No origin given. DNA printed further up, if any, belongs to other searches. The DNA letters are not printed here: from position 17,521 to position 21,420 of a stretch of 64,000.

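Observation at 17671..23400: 1909-aa Q-rich giant virion protein with embedded ParB/Srx-like DGHHR motif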

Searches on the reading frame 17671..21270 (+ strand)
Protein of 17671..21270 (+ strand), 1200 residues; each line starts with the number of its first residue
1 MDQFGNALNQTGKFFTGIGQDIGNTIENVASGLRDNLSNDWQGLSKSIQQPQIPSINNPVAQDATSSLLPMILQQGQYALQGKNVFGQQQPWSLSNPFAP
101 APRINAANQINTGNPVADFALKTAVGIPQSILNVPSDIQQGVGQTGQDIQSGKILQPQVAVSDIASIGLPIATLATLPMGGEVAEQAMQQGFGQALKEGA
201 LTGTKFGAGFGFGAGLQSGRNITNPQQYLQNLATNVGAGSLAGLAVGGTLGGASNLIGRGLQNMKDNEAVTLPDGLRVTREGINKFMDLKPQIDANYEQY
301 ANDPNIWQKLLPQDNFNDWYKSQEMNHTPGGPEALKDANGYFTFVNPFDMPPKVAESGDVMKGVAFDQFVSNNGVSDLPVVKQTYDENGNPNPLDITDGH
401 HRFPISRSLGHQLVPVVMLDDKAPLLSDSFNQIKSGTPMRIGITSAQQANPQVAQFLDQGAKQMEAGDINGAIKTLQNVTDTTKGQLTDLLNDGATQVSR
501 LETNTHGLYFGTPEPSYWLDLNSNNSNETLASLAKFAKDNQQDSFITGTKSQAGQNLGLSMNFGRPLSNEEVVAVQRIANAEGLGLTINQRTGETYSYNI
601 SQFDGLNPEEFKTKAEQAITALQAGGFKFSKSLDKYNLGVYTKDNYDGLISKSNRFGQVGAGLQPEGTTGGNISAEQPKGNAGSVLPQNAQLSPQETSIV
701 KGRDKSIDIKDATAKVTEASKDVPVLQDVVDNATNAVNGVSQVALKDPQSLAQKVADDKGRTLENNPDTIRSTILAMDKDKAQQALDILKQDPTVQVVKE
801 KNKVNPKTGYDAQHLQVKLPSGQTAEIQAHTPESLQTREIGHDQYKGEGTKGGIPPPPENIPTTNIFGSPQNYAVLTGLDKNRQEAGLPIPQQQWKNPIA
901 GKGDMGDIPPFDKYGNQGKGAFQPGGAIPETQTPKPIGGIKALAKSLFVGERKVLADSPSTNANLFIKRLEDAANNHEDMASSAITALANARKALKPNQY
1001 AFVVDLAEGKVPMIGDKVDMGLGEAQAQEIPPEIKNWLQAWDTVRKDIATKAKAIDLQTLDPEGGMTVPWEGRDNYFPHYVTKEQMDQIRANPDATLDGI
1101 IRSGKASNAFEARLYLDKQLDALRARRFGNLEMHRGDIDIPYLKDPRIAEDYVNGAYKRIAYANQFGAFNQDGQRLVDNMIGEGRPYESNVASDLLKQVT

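Call 23: search_protein_representatives(protein=window:17671-21270:+)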
Query: 1200 residues. Proteins with E-value up to 0.001 (for the whole library): 247; up to 1e-10: 68; up to 1e-30: 25. The best 150 are listed.
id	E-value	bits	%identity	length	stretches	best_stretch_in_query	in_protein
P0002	7.6e-204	696.4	48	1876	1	1-862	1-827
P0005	3.2e-86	306.8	40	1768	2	79-436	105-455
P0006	4.6e-73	263.3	48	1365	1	876-1200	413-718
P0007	5.1e-66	239.9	45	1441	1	860-1199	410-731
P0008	3.5e-63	230.5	46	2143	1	420-704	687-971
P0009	3.3e-54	200.8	41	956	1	433-725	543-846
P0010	2.5e-53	197.9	44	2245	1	429-679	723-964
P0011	1.9e-51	191.7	44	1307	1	438-661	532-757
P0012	3.6e-51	190.7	42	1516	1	431-690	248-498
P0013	6.1e-50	186.7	41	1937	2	432-662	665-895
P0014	1.3e-49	185.6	45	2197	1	440-695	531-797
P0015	3.0e-48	181.1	42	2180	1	437-690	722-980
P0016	1.8e-47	178.5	53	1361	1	68-258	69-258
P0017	2.0e-47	178.4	39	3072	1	439-713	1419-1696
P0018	6.8e-43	163.3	69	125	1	72-191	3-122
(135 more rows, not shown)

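Call 41: search_protein_families(library=pfam, alignment_id=A4, max_evalue=0.001)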
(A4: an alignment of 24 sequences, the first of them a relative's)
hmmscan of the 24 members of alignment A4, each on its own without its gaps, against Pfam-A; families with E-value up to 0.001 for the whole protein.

A. member 1, P0017 (3072 aa): 1 family
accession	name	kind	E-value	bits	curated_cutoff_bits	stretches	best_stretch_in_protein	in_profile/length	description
PF00583.31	Acetyltransf_1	-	5.5e-06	27.1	20.7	1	470-546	35-115/116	Acetyltransferase (GNAT) family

B. families by the number of members that match (of 24 scanned): 6 families
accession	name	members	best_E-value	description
PF04607.23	RelA_SpoT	5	8.6e-08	Region found in RelA / SpoT proteins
PF00226.36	DnaJ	3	1.2e-07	DnaJ domain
PF00583.31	Acetyltransf_1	2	5.5e-06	Acetyltransferase (GNAT) family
PF18857.6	LPD38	1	1.3e-09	Large polyvalent protein associated domain 38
PF02195.25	ParB_N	1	0.00034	ParB N-terminal domain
PF13508.13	Acetyltransf_7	1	0.00041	Acetyltransferase (GNAT) domain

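Call 89: search_protein_families(library=pfam, proteins=[P0008, P0010, P0014, P0009, P0012], max_evalue=0.01)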
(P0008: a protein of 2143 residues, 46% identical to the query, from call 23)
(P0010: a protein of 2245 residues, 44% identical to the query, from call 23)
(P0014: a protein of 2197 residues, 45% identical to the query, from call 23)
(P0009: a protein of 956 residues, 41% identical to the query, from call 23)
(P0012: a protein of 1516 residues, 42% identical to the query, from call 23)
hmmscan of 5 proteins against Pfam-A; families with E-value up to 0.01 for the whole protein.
P0008 (2143 aa): 0 families

P0010 (2245 aa): 0 families

P0014 (2197 aa): 2 families
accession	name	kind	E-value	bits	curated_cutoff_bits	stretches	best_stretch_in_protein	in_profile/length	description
PF18857.6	LPD38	-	1.3e-09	38.8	27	1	1582-1770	13-181/189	Large polyvalent protein associated domain 38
PF00226.36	DnaJ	-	0.0071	16.9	27.8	0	258-291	10-44/63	DnaJ domain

P0009 (956 aa): 1 family
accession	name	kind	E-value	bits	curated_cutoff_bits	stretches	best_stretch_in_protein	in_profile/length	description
PF01464.25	SLT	-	4.3e-06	26.7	21.3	1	839-934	7-99/117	Transglycosylase SLT domain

P0012 (1516 aa): 0 families
